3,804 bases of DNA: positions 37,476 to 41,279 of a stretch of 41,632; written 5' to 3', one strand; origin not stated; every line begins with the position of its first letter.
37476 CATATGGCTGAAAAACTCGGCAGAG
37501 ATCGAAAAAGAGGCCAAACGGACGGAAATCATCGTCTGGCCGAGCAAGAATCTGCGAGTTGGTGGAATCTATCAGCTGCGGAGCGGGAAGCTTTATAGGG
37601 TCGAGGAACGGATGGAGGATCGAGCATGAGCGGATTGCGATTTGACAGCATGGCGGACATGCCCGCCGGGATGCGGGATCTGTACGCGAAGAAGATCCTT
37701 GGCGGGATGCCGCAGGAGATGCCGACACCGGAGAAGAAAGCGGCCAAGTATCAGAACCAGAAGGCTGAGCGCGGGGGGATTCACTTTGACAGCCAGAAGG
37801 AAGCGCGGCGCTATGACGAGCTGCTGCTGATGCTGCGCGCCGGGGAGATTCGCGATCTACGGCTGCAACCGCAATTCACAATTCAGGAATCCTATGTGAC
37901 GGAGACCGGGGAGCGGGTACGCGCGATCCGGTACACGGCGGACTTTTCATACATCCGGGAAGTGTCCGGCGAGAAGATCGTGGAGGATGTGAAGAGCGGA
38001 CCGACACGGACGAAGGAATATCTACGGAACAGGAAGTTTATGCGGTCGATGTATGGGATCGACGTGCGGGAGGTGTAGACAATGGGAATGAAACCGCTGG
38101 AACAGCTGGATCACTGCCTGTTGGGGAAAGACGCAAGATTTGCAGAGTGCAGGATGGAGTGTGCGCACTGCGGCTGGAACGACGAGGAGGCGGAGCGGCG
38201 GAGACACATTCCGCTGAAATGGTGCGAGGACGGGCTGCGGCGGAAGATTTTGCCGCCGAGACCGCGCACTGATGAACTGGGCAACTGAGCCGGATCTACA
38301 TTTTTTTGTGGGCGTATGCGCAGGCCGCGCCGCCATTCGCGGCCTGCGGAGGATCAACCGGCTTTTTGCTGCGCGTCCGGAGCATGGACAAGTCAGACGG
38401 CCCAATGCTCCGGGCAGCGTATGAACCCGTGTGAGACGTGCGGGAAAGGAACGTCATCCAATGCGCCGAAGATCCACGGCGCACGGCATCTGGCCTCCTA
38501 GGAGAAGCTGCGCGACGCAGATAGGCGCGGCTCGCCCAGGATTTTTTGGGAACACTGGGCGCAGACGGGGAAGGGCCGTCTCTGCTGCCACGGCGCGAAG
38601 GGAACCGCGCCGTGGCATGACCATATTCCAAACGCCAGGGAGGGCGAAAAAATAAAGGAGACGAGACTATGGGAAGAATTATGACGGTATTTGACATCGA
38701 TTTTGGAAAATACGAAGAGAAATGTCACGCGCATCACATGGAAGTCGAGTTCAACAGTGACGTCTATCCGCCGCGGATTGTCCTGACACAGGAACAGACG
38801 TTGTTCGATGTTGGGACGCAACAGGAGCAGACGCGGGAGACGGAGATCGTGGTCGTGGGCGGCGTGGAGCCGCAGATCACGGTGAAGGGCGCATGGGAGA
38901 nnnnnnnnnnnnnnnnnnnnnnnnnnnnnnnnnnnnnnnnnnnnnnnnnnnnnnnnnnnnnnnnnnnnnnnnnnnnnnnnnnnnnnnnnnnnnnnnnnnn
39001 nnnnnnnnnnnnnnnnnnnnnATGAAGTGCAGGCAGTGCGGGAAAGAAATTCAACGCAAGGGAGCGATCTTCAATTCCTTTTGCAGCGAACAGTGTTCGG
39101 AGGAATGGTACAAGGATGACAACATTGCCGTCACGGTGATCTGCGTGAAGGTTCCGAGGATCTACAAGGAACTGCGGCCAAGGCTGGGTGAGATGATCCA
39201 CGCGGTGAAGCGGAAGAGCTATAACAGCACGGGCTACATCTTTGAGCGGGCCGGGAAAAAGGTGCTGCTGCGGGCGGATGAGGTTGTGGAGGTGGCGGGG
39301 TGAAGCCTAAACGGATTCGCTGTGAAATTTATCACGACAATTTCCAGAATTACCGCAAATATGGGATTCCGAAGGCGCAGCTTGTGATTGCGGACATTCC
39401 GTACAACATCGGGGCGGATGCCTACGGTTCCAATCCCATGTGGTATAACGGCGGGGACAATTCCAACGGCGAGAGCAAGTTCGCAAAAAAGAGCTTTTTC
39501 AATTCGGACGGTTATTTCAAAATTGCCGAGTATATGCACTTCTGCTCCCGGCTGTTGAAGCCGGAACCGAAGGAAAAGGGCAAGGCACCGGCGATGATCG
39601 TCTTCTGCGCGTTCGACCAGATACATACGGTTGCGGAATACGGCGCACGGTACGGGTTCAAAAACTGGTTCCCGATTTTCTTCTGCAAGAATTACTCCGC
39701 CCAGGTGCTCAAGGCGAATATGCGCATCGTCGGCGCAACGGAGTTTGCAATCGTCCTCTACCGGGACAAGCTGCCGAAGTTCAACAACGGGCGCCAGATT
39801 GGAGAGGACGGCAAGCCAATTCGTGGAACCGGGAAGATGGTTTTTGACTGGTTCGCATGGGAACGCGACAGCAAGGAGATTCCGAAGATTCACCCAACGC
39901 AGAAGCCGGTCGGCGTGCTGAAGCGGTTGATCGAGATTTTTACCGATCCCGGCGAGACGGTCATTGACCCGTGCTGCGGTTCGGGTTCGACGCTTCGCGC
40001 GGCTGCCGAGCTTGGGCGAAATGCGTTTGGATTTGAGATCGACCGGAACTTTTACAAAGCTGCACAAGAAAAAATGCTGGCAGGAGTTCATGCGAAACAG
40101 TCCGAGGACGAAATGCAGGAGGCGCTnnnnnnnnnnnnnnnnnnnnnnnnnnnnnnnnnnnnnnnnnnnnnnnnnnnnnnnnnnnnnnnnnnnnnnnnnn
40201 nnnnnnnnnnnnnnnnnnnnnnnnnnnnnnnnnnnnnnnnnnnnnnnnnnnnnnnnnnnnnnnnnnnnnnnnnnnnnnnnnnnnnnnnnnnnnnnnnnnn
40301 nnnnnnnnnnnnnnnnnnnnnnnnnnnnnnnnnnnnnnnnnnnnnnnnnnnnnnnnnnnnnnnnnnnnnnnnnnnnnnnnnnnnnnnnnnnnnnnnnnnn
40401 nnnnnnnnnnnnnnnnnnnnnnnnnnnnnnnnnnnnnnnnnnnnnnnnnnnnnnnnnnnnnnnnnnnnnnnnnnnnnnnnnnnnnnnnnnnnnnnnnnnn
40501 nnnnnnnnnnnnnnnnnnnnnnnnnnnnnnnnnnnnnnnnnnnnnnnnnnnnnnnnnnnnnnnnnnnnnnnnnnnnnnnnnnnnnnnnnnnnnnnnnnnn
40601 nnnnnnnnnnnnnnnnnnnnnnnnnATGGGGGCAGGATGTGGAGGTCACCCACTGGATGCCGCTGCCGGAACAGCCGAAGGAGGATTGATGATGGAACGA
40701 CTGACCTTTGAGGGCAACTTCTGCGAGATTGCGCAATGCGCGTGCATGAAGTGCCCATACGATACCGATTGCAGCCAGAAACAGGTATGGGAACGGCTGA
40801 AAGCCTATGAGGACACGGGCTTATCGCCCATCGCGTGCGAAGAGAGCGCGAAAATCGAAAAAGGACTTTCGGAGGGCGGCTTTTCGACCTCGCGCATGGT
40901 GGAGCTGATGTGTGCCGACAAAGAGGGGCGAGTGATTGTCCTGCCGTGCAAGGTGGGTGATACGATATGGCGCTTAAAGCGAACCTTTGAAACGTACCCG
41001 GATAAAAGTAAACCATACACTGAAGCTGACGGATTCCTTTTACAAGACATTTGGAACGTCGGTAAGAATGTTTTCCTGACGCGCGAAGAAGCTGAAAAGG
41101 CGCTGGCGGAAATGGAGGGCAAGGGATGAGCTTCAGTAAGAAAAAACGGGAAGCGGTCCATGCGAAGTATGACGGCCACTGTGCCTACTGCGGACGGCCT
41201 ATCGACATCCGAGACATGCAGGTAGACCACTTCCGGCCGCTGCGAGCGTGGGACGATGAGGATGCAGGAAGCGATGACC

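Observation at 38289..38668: ORF-free 380-nt island packed with 9-12-bp perfect GC hairpins: candidate structured RNA or single-strand replication element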

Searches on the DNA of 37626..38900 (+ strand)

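Call 6: search_rna_families(source=window, start=38000, end=38900, threshold=evalue, max_evalue=10, show_alignments=3)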
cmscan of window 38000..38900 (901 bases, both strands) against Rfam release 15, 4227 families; matches with E-value up to 10: 5.
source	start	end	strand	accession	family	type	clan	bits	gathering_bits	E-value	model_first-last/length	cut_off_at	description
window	38570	38620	-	RF02833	Scr3202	Gene; sRNA;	-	18.1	52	6.8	1-95/95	no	Streptomyces RNA 3202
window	38445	38567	+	RF02879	MH_s10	Gene; sRNA;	-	14.5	81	4.9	1-143/143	no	Mesorhizobail RNA 10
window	38460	38547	-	RF02226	sX7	Gene; sRNA;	-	13.8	55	8.1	1-95/95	no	Xanthomonas sRNA sX7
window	38557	38621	-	RF02791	CcsR1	Gene; sRNA;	-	11.7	65.3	9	1-83/83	no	Conserved CCUCCUCCC motif stress-induced RNA 1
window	38376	38414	+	RF00036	RRE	Cis-reg;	-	9.3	104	3.6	1-337/337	no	HIV Rev response element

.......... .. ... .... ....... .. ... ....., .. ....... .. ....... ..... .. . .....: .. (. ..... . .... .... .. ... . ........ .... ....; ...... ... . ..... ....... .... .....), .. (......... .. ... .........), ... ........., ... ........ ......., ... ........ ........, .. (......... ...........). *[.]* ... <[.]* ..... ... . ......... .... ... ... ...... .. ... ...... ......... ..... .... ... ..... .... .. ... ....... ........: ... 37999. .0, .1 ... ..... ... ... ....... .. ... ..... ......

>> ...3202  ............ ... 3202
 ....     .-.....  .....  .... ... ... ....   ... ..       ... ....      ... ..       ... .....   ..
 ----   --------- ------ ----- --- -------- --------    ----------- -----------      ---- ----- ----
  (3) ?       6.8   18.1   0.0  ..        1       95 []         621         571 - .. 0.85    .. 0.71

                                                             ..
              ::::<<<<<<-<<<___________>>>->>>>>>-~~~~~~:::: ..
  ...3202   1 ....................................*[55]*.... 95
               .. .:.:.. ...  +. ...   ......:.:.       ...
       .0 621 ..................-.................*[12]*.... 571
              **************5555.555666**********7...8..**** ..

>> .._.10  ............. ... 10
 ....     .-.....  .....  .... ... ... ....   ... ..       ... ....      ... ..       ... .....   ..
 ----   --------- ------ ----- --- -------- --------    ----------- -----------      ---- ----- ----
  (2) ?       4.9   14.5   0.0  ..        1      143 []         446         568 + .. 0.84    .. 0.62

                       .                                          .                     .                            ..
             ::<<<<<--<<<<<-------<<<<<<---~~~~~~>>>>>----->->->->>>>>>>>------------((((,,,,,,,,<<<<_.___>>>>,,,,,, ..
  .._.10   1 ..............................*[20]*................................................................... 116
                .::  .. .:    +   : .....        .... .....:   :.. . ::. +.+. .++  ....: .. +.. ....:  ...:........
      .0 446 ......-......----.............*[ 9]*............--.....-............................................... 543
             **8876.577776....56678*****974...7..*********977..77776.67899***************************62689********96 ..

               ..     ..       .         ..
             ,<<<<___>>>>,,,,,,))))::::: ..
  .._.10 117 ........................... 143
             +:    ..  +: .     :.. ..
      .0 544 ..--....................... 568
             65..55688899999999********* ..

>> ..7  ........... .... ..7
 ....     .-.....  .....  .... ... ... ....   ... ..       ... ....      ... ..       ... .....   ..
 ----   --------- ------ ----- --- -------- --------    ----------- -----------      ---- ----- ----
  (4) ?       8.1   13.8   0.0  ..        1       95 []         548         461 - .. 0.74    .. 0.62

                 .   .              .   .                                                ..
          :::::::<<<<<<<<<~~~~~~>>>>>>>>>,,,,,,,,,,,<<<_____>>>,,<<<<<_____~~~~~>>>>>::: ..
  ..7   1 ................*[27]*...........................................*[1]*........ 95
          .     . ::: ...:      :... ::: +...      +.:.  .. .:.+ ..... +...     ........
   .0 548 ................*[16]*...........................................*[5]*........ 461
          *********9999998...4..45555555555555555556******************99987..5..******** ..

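Call 9: search_dna_similar(query=window:38250-38700:+, collection=phages, mode=distant)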
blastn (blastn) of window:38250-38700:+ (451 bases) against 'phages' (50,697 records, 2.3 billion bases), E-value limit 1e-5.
No match.

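Call 99: search_rna_families(sources=[L078, L032, L239, L238, L236], threshold=evalue, max_evalue=0.5)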
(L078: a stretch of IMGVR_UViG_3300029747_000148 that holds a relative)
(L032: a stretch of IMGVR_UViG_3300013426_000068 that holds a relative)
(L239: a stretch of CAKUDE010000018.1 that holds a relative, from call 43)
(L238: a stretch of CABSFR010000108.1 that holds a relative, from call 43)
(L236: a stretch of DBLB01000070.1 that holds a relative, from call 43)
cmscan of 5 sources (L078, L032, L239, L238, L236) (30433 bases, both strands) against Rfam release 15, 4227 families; matches with E-value up to 0.5: 1.
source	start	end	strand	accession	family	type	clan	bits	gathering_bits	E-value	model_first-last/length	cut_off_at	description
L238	2832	2883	+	RF00189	SNORD95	Gene; snRNA; snoRNA; CD-box;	-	23.3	55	0.44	1-68/68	no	Small nucleolar RNA SNORD95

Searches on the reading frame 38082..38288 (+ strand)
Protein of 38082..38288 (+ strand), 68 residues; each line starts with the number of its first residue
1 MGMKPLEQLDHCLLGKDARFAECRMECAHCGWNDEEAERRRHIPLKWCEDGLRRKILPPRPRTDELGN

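Call 14: search_protein_families(library=pfam, proteins=[window:38082-38288:+], max_evalue=0.01)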
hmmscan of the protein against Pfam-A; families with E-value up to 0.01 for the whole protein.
window:38082-38288:+ (68 aa): 0 families

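Call 15: search_protein_families(library=phrogs, proteins=[window:38082-38288:+], max_evalue=0.01)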
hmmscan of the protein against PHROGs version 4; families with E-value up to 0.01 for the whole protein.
window:38082-38288:+ (68 aa): 0 families

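Call 43: find_related_loci(query=A2, collection=genome_contigs, flank=4000)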
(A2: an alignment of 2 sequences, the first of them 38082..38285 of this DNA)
Query A2 (68 aa) in genome_contigs; peptide patterns used: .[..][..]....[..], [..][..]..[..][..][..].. (x = any residue, [..] = any of these).
147 stretches matched a pattern; 4 encode a relative of the query (tblastn E <= 1e-3); 4 distinct loci.
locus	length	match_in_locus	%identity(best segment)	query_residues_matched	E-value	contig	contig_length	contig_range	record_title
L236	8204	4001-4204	85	1-68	3e-38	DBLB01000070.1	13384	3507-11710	MAG TPA_asm: Clostridiales bacterium UBA735 UBA735_contig_7853, whole genome shotgun sequence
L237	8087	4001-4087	55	27-55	1e-6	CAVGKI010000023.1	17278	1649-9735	Butyricicoccaceae bacterium isolate H07675-L1_cleanbin_000055 genome assembly, contig: Spades_H07675-L1_contig_2712, who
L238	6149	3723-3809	55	27-55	2e-6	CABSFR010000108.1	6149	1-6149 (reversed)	MAG TPA_asm: uncultured Clostridiales bacterium isolate MGYG-HGUT-02250 genome assembly, contig: GUT_GENOME139809_108, w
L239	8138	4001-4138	43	12-55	4e-6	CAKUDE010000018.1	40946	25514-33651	MAG: uncultured Oscillospiraceae bacterium isolate REFINED_METABAT215_TOP10_CONTIGS_1500_ASSEMBLY_K77_MERGED__Hadza_MoBi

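Call 108: search_solved_structures(query=window:38082-38285:+, max_evalue=1)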
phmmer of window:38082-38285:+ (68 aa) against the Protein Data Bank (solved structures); distinct sequences matched with E-value up to 1: 1.
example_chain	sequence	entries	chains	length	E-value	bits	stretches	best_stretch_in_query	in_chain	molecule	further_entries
6x1i_B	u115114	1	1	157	0.33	14.7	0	30-50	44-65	SnoaL-like Protein fused to a coiled coil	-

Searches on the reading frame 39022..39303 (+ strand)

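Call 14: search_protein_families(library=pfam, proteins=[window:39022-39303:+], max_evalue=0.01)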
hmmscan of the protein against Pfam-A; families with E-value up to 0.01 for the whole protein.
window:39022-39303:+ (93 aa): 0 families

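Call 15: search_protein_families(library=phrogs, proteins=[window:39022-39303:+], max_evalue=0.01)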
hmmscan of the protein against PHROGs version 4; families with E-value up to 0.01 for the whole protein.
window:39022-39303:+ (93 aa): 2 families
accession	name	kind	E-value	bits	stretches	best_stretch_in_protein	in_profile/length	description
phrog_1271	-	DNA, RNA and nucleotide metabolism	6.5e-05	23.5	1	2-74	214-269/361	HNH endonuclease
phrog_15471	-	DNA, RNA and nucleotide metabolism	0.0018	19.1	1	3-36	105-138/183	HNH endonuclease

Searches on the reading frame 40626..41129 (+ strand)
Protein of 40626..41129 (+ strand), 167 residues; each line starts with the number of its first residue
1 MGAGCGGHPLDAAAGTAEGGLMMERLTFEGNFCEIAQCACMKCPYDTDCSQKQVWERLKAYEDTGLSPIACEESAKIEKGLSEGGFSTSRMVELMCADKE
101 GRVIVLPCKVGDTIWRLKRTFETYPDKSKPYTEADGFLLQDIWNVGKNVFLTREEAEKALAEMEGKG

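Call 14: search_protein_families(library=pfam, proteins=[window:40626-41129:+], max_evalue=0.01)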
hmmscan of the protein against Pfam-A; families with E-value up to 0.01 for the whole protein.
window:40626-41129:+ (167 aa): 0 families

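Call 15: search_protein_families(library=phrogs, proteins=[window:40626-41129:+], max_evalue=0.01)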
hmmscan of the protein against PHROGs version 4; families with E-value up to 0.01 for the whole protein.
window:40626-41129:+ (167 aa): 1 family
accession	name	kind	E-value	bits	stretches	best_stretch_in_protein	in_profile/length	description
phrog_38832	-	unknown function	3.5e-17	63.8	2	46-120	30-115/186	-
